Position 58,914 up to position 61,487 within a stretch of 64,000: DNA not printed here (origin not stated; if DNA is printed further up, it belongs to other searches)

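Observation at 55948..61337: Minus-strand operon: NPP+EEP two-domain phosphoesterase - hypothetical - Crp/Fnr - GGDEF - D-2-hydroxyacid dehydrogenase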

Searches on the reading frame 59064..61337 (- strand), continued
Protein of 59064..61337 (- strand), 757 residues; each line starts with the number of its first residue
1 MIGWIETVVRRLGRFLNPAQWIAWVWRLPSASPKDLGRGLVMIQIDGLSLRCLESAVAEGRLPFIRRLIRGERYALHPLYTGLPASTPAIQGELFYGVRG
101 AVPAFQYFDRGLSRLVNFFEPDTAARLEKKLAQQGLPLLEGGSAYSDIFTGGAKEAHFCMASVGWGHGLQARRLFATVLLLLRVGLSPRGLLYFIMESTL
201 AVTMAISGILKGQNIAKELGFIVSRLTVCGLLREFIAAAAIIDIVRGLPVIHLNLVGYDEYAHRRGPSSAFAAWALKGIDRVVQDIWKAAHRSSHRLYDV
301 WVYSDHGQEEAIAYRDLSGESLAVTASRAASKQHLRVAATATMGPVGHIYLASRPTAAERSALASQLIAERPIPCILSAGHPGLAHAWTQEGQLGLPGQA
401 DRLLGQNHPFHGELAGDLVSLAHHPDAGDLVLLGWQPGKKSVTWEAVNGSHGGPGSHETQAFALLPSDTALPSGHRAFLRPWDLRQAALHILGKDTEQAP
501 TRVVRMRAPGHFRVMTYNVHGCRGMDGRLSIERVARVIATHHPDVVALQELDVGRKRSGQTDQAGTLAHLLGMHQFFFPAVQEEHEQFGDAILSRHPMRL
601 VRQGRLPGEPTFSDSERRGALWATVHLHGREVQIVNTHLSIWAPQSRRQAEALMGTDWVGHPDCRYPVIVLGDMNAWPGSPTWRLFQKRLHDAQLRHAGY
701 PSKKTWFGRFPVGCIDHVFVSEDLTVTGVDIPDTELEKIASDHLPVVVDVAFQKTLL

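Call 8: find_encoding_contigs(protein=P0002, flank=10000, max_places=3)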
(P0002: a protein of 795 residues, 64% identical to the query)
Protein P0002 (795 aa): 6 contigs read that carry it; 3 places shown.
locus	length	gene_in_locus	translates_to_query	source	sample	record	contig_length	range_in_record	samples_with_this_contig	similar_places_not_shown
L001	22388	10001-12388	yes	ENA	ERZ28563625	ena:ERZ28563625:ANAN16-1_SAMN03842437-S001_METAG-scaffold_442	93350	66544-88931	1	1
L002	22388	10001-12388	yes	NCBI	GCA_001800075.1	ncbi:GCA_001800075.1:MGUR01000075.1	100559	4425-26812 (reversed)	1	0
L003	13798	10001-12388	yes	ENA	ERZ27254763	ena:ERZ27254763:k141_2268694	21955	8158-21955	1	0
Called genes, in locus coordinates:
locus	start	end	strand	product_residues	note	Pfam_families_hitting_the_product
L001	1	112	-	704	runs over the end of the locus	PF16927:HisKA_7TM, PF01590:GAF, PF13185:GAF_2 (weak), PF13492:GAF_3, PF02518:HATPase_c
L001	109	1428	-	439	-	PF03349:Toluene_X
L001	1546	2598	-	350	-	PF08100:Dimerisation, PF00891:Methyltransf_2, PF08242:Methyltransf_12 (weak), PF13649:Methyltransf_25 (weak)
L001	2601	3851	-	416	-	PF00109:ketoacyl-synt, PF02801:Ketoacyl-synt_C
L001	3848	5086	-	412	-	PF00109:ketoacyl-synt, PF02801:Ketoacyl-synt_C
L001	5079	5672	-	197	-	PF04140:ICMT, PF04191:PEMT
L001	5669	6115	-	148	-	PF03364:Polyketide_cyc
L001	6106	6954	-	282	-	PF04199:Cyclase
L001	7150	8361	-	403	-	PF00817:IMS, PF21999:IMS_HHH_1 (weak), PF11799:IMS_C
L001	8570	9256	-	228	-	PF00156:Pribosyltran, PF15609:PRTase_2 (faint)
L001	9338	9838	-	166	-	PF00011:HSP20, PF17886:ArsA_HSP20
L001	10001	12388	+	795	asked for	PF01663:Phosphodiest (weak), PF03372:Exo_endo_phos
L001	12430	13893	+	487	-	PF01139:RtcB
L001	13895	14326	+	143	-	PF01951:Archease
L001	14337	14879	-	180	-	-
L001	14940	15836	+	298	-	PF10473:CENP-F_leu_zip (weak), PF00691:OmpA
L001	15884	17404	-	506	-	PF13671:AAA_33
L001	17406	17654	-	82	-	-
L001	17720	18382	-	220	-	PF00690:Cation_ATPase_N (weak), PF00122:E1-E2_ATPase (weak), PF00689:Cation_ATPase_C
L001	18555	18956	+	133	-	PF01842:ACT (weak), PF13291:ACT_4 (faint)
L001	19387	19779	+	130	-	PF18932:DUF5681 (weak)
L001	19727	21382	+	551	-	-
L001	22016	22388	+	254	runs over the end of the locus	-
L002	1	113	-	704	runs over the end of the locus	PF16927:HisKA_7TM, PF01590:GAF, PF13185:GAF_2 (weak), PF13492:GAF_3, PF02518:HATPase_c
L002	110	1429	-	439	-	PF03349:Toluene_X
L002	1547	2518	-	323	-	PF08100:Dimerisation, PF00891:Methyltransf_2, PF08242:Methyltransf_12 (weak), PF13649:Methyltransf_25 (weak)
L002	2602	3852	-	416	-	PF00109:ketoacyl-synt, PF02801:Ketoacyl-synt_C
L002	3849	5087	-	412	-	PF00109:ketoacyl-synt, PF02801:Ketoacyl-synt_C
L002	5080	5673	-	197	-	PF04140:ICMT, PF04191:PEMT (weak)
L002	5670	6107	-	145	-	PF03364:Polyketide_cyc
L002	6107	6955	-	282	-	PF04199:Cyclase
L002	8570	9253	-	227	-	PF00156:Pribosyltran, PF15609:PRTase_2 (faint)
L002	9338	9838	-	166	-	PF00011:HSP20, PF17886:ArsA_HSP20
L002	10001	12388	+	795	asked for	PF01663:Phosphodiest (weak), PF03372:Exo_endo_phos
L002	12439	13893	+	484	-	PF01139:RtcB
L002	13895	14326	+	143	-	PF01951:Archease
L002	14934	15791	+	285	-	PF10473:CENP-F_leu_zip (weak), PF00691:OmpA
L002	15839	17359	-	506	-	PF13671:AAA_33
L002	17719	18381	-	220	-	PF00690:Cation_ATPase_N (weak), PF00122:E1-E2_ATPase (weak), PF00689:Cation_ATPase_C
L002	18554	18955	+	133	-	PF01842:ACT (weak), PF13291:ACT_4 (faint)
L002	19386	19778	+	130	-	PF18932:DUF5681 (weak)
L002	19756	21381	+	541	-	-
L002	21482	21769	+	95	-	-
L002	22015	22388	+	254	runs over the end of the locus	-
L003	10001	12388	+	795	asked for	PF01663:Phosphodiest (weak), PF03372:Exo_endo_phos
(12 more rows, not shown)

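Call 9: find_encoding_contigs(protein=P0006, flank=6000, max_places=1)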
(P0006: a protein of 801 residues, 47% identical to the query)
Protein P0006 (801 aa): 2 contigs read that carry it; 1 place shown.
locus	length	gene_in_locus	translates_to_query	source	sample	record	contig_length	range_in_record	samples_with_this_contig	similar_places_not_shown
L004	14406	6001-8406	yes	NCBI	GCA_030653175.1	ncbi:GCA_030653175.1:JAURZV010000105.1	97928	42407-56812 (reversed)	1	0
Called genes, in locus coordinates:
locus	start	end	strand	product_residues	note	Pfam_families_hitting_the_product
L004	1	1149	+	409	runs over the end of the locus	-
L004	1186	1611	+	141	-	-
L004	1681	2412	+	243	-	PF09335:VTT_dom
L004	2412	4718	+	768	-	-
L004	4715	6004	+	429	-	PF08323:Glyco_transf_5 (faint), PF13439:Glyco_transf_4, PF20706:GT4-conflict (faint), PF13579:Glyco_trans_4_4, PF00534:Glycos_transf_1, PF13692:Glyco_trans_1_4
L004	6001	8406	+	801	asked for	PF01663:Phosphodiest (faint), PF03372:Exo_endo_phos, PF23226:Exo_endo_phos_PGAP2IP (weak)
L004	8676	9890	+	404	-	PF00764:Arginosuc_synth, PF20979:Arginosuc_syn_C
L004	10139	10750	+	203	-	-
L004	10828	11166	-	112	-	-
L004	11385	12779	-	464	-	PF13241:NAD_binding_7, PF14824:Sirohm_synth_M (weak), PF10414:CysG_dimeriser, PF00590:TP_methylase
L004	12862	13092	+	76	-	PF01206:TusA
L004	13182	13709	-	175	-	PF03167:UDG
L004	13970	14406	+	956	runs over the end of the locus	PF00672:HAMP (weak), PF00512:HisKA, PF02518:HATPase_c, PF00072:Response_reg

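Call 10: find_encoding_contigs(protein=P0023, flank=6000, max_places=1)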
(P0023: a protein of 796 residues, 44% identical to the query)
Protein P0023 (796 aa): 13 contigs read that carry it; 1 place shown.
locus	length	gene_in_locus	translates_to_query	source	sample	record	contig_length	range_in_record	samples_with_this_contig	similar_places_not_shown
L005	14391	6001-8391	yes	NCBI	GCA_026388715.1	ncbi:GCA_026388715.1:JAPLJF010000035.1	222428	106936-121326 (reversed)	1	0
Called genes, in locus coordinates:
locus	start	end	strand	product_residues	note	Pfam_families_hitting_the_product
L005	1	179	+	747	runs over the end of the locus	PF03709:OKR_DC_1_N, PF01276:OKR_DC_1, PF03711:OKR_DC_1_C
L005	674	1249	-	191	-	PF00210:Ferritin, PF02915:Rubrerythrin, PF23458:DUF7130, PF21349:RUBY_RBDX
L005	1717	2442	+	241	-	PF09335:VTT_dom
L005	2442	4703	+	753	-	-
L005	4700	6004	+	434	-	PF13439:Glyco_transf_4, PF20706:GT4-conflict, PF13579:Glyco_trans_4_4, PF00534:Glycos_transf_1, PF13692:Glyco_trans_1_4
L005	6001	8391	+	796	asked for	PF01663:Phosphodiest (faint), PF03372:Exo_endo_phos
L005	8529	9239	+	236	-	PF00215:OMPdecase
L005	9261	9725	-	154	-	PF04608:PgpA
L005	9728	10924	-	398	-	PF01969:Ni_insertion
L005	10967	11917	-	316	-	PF00551:Formyl_trans_N, PF02911:Formyl_trans_C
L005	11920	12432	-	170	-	PF01327:Pep_deformylase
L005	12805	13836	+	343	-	PF02685:Glucokinase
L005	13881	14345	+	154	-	-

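Call 11: find_encoding_contigs(protein=P0089, flank=6000, max_places=1)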
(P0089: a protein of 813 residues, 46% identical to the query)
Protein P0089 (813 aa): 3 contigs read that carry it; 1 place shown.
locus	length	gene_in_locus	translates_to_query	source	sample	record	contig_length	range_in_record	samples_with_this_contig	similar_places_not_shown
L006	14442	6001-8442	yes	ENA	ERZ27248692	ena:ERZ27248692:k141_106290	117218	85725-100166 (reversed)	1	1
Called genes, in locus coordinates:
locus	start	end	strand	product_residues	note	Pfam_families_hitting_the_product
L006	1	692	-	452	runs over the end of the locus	-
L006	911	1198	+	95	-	-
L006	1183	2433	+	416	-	PF21269:TreT_GT1, PF20706:GT4-conflict, PF00534:Glycos_transf_1, PF13692:Glyco_trans_1_4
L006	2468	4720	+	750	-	-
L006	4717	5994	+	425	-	PF08323:Glyco_transf_5 (faint), PF13439:Glyco_transf_4, PF20706:GT4-conflict (weak), PF13579:Glyco_trans_4_4, PF00534:Glycos_transf_1, PF13692:Glyco_trans_1_4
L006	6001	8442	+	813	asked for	PF01663:Phosphodiest (faint), PF03372:Exo_endo_phos, PF23226:Exo_endo_phos_PGAP2IP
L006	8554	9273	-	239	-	PF09335:VTT_dom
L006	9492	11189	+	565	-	PF00501:AMP-binding, PF13193:AMP-binding_C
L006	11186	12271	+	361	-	PF00676:E1_dh, PF13292:DXP_synthase_N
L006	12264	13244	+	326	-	PF02779:Transket_pyr, PF02780:Transketolase_C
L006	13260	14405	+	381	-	PF02812:ELFV_dehydrog_N, PF00208:ELFV_dehydrog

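Call 12: find_encoding_contigs(protein=P0061, flank=6000, max_places=1)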
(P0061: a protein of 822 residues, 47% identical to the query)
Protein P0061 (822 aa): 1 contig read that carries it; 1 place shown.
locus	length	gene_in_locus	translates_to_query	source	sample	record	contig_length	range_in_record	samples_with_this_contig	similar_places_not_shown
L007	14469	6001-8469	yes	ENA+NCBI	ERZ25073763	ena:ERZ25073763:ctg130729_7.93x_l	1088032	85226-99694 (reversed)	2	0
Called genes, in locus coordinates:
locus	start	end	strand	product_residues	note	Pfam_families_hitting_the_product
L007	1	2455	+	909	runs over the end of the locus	PF00501:AMP-binding, PF00550:PP-binding (weak), PF01553:Acyltransferase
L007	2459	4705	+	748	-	-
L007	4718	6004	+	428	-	PF08323:Glyco_transf_5 (faint), PF13439:Glyco_transf_4, PF13579:Glyco_trans_4_4, PF00534:Glycos_transf_1, PF13692:Glyco_trans_1_4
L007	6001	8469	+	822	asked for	PF01663:Phosphodiest (faint), PF03372:Exo_endo_phos, PF23226:Exo_endo_phos_PGAP2IP (weak)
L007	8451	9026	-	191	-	PF02482:Ribosomal_S30AE, PF00313:CSD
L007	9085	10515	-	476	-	PF01139:RtcB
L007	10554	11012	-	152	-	PF01951:Archease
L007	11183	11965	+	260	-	PF01904:DUF72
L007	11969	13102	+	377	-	PF13398:Peptidase_M50B (weak), PF02163:Peptidase_M50, PF00571:CBS (weak)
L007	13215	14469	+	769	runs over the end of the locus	PF02737:3HCDH_N, PF03446:NAD_binding_2 (faint), PF00725:3HCDH, PF00378:ECH_1, PF16113:ECH_2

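Call 22: search_protein_families(library=pfam, proteins=[L004:2412-4718:+, L004:4715-6004:+, L004:1681-2412:+, L006:1183-2433:+], max_evalue=1)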
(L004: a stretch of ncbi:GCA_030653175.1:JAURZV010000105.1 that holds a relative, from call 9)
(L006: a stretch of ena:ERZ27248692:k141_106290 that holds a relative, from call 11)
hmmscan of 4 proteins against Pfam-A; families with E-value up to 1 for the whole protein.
L004:2412-4718:+ (768 aa): 0 families

L004:4715-6004:+ (429 aa): 7 families
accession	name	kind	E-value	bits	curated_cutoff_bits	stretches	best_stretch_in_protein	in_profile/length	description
PF13439.12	Glyco_transf_4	-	1.4e-37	129.7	28.5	1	14-182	1-170/170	Glycosyltransferase Family 4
PF00534.26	Glycos_transf_1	-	9.5e-32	110.3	26.4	1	192-356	6-170/172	Glycosyl transferases group 1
PF13692.12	Glyco_trans_1_4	-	1.8e-29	103.3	27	1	203-339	3-138/142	Glycosyl transferases group 1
PF13579.12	Glyco_trans_4_4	-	2.8e-22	80.2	29.7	1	15-177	1-158/158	Glycosyl transferase 4-like domain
PF20706.3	GT4-conflict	-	2.1e-05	24.1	26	1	9-325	6-324/385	Family 4 Glycosyltransferase in conflict systems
PF08323.17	Glyco_transf_5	-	2.4e-05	24.6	22.7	1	2-50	1-51/239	Starch synthase catalytic domain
PF13477.12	Glyco_trans_4_2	-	0.02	15.5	23.4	1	27-140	19-127/139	Glycosyl transferase 4-like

L004:1681-2412:+ (243 aa): 1 family
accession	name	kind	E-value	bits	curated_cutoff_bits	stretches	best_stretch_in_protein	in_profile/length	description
PF09335.16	VTT_dom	-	6.9e-24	85.1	33.9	1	68-186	1-122/123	VTT domain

L006:1183-2433:+ (416 aa): 6 families
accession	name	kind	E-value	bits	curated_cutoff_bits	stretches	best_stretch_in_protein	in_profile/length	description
PF21269.3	TreT_GT1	-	5.4e-57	192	27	1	48-189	1-144/144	Trehalose synthase, N-terminal domain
PF00534.26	Glycos_transf_1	-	7.6e-25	87.9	26.4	1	223-385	8-171/172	Glycosyl transferases group 1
PF13692.12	Glyco_trans_1_4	-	2.9e-18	66.9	27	1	232-372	3-142/142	Glycosyl transferases group 1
PF20706.3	GT4-conflict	-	9.3e-08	31.9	26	1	229-354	196-327/385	Family 4 Glycosyltransferase in conflict systems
PF13524.12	Glyco_trans_1_2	-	0.0057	17.1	25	1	315-400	57-142/144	Glycosyl transferase-like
PF06620.16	DUF1150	-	0.01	16.4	25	1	276-307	38-68/76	Protein of unknown function (DUF1150)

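Call 23: search_solved_structures(query=A1, max_evalue=0.01, show_alignments=0)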
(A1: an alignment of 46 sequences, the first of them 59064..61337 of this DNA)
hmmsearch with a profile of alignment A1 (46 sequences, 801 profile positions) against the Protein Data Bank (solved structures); distinct sequences matched with E-value up to 0.01: 10.
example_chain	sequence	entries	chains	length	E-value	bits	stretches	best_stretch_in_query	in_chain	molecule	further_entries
4ruw_A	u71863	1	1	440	9e-16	60.4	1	553-796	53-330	Endonuclease/exonuclease/phosphatase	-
3g6s_A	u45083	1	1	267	1.1e-10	43.6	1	662-799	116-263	Putative endonuclease/exonuclease/phosphatase family protein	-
3teb_A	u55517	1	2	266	5.5e-10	41.3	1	554-795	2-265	Endonuclease/exonuclease/phosphatase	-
3l1w_A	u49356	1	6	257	5.8e-09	37.9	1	660-795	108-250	Uncharacterized protein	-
6mal_A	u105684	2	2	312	4.9e-05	24.9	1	582-798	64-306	Nocturnin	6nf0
6bt1_A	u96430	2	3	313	5e-05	24.9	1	582-798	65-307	Nocturnin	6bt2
7mw8_D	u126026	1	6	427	0.00075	21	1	251-318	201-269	Phosphodiesterase-nucleotide pyrophosphatase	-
2gsn_A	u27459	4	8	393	0.001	20.5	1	251-318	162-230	phosphodiesterase-nucleotide pyrophosphatase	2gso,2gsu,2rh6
4c1r_A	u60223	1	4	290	0.0017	19.8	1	661-775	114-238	MANNOSYL-6-PHOSPHATASE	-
3mpr_A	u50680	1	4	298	0.0027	19.2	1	661-775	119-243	Putative endonuclease/exonuclease/phosphatase family protein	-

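Call 24: search_solved_structures(query=L004:2412-4718:+, max_evalue=1)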
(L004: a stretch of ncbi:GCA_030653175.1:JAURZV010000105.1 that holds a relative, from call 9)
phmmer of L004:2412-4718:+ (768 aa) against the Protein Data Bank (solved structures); distinct sequences matched with E-value up to 1: 2.
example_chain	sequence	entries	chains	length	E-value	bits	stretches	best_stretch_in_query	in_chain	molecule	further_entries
1ibe_A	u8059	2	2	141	0.81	10.8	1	334-373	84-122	HEMOGLOBIN (DEOXY) | Hemoglobin, alpha 1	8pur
4ckg_A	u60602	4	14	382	0.87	10.7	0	510-659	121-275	ARF-GAP WITH COILED-COIL, ANK REPEAT AND PH DOMAIN-CONTAINING PROTEIN 1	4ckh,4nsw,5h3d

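Call 33: predict_structure(alignment_id=A1)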
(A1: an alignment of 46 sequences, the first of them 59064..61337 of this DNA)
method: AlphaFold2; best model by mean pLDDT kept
length: 757 residues; sequences in the alignment: 46
mean_pLDDT: 84.8   pTM: 0.86
mean pLDDT of the five models: 84.8, 83.7, 82.2, 78.7, 77.0
residues with pLDDT >= 90: 358; 70-90: 306; 50-70: 71; < 50: 22
segments of 3 or more residues with pLDDT < 50: 165-172, 259-263, 447-449, 523-525
pLDDT, mean of each block of 10 residues (from residue 1): 63 72 78 74 92 91 94 92 83 90 83 86 88 90 89 83 52 61 73 81 80 79 72 86 92 78 57 83 93 85 89 86 93 93 89 94 95 94 95 94 90 93 93 89 66 83 91 79 92 80 71 92 54 87 94 79 90 92 82 96 82 66 95 96 90 94 95 93 94 81 79 90 93 87 92 70
secondary structure, 60 per line:
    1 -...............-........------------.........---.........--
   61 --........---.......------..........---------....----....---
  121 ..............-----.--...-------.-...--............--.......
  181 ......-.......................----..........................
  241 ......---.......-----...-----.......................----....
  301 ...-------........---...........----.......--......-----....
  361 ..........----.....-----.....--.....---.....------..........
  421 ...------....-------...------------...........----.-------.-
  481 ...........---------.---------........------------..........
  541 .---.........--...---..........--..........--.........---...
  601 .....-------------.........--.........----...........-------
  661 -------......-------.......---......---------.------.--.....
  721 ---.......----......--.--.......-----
elements in order (helices of 4 or more, strands of 3 or more residues): H2-16 H18-25 E38-46 H50-58 H63-70 E74-80 H87-96 E106-109 E114-117 H121-134 E143-145 E155-157 H160-171 H174-186 H188-210 H215-246 E250-256 H270-292 E297-303 E311-313 H314-318 H322-332 E337-343 E346-351 H357-370 E375-379 E385-389 E392-396 H400-404 H411-423 E430-433 E441-443 H456-459 E460-466 H481-491 E511-518 H531-541 E545-553 H563-571 E574-583 E586-594 E598-605 E619-627 E630-638 H643-653 E668-673 H681-687 H693-696 E716-720 E724-730 H735-740 E746-752
